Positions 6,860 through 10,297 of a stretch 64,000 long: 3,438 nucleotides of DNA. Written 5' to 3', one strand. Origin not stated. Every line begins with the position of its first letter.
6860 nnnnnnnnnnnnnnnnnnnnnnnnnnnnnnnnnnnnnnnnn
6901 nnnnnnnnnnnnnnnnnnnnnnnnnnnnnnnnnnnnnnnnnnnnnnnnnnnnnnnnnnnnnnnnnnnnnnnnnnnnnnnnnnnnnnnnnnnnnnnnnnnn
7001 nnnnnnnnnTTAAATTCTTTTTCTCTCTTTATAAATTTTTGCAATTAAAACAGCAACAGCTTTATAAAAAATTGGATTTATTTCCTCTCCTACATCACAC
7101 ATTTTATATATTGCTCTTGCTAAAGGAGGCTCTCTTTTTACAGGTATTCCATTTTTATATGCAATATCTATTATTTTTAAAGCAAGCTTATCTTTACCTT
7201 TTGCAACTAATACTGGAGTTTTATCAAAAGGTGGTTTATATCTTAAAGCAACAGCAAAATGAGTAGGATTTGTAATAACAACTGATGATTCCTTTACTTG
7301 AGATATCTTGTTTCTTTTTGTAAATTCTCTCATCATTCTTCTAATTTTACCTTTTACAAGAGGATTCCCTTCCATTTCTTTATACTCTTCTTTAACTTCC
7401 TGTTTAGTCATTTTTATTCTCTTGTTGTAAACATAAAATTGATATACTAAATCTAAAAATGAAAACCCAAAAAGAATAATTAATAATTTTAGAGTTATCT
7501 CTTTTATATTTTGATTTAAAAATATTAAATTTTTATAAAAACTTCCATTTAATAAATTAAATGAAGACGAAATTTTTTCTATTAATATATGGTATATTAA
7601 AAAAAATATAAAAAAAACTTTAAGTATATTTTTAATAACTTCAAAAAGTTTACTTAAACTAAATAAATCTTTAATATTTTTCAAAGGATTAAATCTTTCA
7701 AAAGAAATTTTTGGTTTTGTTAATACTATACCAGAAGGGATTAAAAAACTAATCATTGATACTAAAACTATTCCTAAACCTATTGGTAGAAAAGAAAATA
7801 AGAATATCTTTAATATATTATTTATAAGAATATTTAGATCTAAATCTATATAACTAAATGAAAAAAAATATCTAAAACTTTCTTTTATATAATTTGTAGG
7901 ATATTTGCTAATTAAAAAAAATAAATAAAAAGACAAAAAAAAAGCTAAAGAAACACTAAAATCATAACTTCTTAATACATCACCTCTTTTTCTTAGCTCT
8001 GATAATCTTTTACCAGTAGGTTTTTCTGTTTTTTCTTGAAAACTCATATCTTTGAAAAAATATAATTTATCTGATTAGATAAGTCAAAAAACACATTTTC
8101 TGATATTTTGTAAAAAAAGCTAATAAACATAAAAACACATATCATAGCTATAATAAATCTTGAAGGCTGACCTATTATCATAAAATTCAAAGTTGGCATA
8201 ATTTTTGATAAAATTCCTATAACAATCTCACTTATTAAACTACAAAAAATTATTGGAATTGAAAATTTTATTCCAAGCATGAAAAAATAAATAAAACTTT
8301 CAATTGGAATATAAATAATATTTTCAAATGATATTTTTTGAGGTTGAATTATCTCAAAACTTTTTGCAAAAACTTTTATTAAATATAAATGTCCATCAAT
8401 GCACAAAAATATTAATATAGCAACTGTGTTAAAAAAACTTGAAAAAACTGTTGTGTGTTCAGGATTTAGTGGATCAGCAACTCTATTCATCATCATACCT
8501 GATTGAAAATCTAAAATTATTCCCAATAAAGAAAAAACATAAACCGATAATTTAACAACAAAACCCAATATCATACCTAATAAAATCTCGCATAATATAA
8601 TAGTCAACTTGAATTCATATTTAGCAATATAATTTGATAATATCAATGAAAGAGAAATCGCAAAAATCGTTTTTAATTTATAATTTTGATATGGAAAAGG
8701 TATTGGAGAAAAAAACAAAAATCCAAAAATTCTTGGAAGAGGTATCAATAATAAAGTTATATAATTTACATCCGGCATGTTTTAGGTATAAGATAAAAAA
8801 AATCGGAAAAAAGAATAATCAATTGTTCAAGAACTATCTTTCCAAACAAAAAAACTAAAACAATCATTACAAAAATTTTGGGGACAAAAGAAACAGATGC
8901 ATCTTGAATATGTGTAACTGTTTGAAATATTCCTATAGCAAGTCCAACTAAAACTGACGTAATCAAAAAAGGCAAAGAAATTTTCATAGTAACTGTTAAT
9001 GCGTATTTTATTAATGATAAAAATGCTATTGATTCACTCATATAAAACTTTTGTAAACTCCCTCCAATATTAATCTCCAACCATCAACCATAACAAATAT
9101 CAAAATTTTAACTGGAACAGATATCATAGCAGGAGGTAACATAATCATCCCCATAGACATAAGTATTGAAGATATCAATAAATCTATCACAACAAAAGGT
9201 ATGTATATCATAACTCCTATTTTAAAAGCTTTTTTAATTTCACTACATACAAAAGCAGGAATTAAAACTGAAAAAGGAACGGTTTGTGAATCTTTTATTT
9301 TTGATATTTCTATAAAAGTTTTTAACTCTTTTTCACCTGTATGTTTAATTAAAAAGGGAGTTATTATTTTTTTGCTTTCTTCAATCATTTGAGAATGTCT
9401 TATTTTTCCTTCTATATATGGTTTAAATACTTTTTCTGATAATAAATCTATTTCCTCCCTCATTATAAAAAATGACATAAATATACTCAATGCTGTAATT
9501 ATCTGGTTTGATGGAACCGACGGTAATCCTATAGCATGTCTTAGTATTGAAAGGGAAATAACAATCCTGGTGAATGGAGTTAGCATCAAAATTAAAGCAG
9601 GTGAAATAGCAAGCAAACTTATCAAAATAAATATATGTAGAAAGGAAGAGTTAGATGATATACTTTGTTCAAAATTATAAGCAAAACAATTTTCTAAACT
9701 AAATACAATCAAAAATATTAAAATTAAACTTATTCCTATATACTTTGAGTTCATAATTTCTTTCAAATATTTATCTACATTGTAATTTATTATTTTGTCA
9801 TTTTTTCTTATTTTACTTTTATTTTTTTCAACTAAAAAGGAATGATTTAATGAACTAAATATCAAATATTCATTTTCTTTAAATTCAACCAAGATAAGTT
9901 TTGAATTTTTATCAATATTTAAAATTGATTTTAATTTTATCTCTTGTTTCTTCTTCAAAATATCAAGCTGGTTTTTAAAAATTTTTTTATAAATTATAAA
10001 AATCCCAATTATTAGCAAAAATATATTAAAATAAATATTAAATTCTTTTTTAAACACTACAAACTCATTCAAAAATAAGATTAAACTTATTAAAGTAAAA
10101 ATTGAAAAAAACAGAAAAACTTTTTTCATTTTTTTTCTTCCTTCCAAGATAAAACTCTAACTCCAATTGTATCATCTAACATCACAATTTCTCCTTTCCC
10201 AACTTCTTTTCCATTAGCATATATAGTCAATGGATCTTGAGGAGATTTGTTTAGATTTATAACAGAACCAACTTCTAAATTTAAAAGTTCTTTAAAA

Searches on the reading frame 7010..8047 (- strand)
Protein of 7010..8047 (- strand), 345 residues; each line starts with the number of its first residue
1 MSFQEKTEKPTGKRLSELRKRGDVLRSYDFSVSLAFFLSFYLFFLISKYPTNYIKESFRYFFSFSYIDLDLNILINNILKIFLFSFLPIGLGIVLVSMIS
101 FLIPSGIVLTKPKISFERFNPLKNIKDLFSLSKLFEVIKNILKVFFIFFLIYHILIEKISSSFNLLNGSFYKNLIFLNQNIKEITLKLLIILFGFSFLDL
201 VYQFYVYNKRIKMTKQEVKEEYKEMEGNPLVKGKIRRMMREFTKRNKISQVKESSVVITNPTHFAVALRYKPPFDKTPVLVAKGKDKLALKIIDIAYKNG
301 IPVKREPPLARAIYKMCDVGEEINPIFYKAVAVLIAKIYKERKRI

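Call 34: search_protein_families(library=pfam, proteins=[window:7010-8047:-], max_evalue=0.001)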
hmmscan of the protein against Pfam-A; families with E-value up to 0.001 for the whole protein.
window:7010-8047:- (345 aa): 1 family
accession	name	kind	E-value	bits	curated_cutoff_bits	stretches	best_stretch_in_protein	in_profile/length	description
PF01312.24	Bac_export_2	-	1.6e-98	330.4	24.4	1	4-337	1-334/335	FlhB HrpN YscU SpaS Family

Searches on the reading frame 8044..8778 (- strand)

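Call 34: search_protein_families(library=pfam, proteins=[window:8044-8778:-], max_evalue=0.001)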
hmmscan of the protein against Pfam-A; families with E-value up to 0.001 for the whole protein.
window:8044-8778:- (244 aa): 1 family
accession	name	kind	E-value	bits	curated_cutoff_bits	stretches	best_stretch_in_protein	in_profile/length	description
PF01311.25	Bac_export_1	-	7.2e-43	147.2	27.8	1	8-230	2-227/230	Bacterial export proteins, family 1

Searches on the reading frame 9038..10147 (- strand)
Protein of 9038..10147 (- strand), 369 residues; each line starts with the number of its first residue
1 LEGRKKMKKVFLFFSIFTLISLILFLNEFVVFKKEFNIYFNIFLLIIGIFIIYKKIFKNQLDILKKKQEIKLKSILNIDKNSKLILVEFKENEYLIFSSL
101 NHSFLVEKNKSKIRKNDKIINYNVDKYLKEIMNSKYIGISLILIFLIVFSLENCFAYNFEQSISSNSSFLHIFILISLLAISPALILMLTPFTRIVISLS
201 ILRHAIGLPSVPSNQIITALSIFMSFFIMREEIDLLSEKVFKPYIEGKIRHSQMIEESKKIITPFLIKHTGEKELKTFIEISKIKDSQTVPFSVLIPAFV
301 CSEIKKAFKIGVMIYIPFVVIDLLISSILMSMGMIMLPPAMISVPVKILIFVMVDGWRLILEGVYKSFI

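Call 34: search_protein_families(library=pfam, proteins=[window:9038-10147:-], max_evalue=0.001)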
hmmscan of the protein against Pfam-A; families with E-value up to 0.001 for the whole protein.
window:9038-10147:- (369 aa): 1 family
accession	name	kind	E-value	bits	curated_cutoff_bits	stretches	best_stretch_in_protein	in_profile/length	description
PF00813.25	FliP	-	1.1e-66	224.9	26.9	1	175-362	1-189/191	FliP family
